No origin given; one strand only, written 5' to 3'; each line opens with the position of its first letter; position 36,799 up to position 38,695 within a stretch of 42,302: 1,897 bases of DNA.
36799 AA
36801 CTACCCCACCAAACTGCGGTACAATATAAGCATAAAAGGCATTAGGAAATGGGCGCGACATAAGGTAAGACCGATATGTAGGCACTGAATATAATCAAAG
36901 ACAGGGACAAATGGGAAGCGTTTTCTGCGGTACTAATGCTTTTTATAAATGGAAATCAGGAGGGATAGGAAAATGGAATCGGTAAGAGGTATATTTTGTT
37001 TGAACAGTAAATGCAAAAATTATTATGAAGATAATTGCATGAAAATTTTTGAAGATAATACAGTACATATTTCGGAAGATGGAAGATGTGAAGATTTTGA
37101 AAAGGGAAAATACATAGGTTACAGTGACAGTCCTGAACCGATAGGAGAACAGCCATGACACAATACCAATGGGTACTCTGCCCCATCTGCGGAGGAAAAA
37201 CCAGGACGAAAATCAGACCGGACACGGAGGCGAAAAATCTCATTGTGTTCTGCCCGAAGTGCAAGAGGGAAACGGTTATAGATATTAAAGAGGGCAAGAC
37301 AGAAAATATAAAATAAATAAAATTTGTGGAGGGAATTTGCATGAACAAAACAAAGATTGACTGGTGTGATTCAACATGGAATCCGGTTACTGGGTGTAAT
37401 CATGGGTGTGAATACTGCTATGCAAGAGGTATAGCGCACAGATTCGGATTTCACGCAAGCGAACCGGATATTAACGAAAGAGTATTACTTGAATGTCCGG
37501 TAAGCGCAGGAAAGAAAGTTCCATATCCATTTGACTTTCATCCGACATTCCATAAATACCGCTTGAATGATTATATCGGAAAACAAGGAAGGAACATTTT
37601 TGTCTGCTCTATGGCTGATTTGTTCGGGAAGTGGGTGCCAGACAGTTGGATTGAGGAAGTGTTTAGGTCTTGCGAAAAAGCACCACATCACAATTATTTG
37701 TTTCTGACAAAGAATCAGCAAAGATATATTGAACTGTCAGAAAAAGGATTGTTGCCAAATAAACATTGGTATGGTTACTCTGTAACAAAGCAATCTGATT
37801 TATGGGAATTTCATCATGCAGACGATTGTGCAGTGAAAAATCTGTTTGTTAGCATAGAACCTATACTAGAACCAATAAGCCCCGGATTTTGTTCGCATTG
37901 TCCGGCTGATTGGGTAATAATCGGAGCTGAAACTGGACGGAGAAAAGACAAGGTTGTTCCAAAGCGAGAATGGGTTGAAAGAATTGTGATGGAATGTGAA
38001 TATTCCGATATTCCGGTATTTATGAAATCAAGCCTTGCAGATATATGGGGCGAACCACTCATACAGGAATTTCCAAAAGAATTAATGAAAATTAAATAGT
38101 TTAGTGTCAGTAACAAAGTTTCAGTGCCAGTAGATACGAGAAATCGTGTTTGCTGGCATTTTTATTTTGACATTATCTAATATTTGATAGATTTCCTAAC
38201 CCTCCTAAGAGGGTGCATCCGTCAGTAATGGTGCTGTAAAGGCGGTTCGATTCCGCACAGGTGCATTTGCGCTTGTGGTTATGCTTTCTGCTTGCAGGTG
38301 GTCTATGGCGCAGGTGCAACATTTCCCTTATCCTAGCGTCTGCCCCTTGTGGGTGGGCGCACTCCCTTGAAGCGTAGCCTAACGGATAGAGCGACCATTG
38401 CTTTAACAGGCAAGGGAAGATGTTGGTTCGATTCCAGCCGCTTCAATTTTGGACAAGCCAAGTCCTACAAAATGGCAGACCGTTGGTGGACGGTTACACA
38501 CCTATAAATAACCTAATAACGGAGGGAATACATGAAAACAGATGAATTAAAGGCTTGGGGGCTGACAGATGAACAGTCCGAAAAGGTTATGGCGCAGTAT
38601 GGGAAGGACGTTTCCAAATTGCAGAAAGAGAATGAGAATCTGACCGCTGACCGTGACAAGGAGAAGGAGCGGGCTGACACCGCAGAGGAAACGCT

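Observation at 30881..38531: A ~7.6-kb, ~20-gene cargo island splits the head operon between the gp7-like gene and the scaffold gene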

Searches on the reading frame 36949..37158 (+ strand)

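Call 7: search_protein_families(library=pfam, proteins=[window:36949-37158:+], max_evalue=0.1)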
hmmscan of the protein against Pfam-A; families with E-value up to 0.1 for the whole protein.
window:36949-37158:+ (69 aa): 1 family
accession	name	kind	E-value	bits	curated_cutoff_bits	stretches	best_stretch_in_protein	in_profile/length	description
PF22908.2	PHD_NSD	-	0.016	15.9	23.9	1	15-45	21-52/57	Histone-lysine N-methyltransferase NSD-like, PHD zinc finger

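Call 9: search_protein_families(library=phrogs, proteins=[window:36949-37158:+], max_evalue=0.01)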
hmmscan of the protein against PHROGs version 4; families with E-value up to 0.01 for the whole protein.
window:36949-37158:+ (69 aa): 1 family
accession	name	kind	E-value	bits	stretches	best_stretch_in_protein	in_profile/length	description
phrog_4279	-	unknown function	5.3e-09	37.4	1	15-58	4-43/113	-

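Call 22: search_protein_families(library=padloc, proteins=[window:36949-37158:+], max_evalue=0.1)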
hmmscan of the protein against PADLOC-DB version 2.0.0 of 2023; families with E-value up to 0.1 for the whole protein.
window:36949-37158:+ (69 aa): 0 families

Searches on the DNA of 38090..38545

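Call 42: search_rna_families(source=window, start=38090, end=38545, threshold=evalue, max_evalue=1, show_alignments=4)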
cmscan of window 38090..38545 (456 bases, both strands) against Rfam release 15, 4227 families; matches with E-value up to 1: 3.
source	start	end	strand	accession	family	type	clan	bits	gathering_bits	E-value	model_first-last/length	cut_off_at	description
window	38451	38515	+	RF03003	GP20-b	Cis-reg;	-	41.6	36.2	7.3e-08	1-62/62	no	GP20-b RNA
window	38368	38446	+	RF00005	tRNA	Gene; tRNA;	CL00001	37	29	2.6e-06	1-71/71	no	tRNA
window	38241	38276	+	RF01851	cyano_tmRNA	Gene;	CL00001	17.3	70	0.0099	62-106/288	no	Cyanobacteria transfer-messenger RNA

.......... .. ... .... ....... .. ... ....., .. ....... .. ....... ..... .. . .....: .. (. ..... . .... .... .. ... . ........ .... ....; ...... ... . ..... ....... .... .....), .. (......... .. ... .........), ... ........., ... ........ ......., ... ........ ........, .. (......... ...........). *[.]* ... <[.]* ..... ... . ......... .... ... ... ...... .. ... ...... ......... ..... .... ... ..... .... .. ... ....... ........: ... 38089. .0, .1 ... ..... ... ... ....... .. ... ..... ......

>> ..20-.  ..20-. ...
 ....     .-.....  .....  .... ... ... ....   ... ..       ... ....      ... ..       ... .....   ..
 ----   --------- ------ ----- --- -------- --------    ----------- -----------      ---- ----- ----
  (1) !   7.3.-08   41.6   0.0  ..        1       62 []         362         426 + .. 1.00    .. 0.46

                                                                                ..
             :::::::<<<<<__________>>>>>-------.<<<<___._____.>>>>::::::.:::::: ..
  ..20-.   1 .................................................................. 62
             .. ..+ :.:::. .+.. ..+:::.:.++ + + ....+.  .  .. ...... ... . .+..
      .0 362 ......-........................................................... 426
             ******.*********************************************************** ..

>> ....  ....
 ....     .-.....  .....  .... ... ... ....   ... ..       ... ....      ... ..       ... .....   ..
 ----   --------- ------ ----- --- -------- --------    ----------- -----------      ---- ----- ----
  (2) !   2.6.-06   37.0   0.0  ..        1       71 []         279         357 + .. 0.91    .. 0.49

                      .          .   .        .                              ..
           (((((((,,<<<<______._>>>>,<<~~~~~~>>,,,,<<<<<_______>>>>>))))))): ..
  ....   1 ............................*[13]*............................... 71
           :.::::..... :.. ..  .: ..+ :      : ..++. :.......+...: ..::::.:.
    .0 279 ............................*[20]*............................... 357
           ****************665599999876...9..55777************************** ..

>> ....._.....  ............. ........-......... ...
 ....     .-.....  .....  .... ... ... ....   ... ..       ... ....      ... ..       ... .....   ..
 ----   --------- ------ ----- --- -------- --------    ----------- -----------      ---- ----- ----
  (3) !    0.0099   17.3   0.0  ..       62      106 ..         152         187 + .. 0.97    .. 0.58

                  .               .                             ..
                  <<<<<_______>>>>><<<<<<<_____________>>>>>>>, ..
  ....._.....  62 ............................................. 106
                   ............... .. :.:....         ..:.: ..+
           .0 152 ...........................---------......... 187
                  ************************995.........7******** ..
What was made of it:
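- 38167..38265 (+): Conserved block: sigma-A-like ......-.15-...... with a TG 1 nt upstream of the -10 (38167-38193), a small hairpin, and a tRNA-like minihelix with acceptor and T arm but no anticodon arm (38215-38265). The T-arm part hits a tmRNA model weakly (call 42).
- On tRNA (38368-38446): The Infernal alignment has a 20-nt rather than 13-nt insert at the anticodon arm (call 42).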
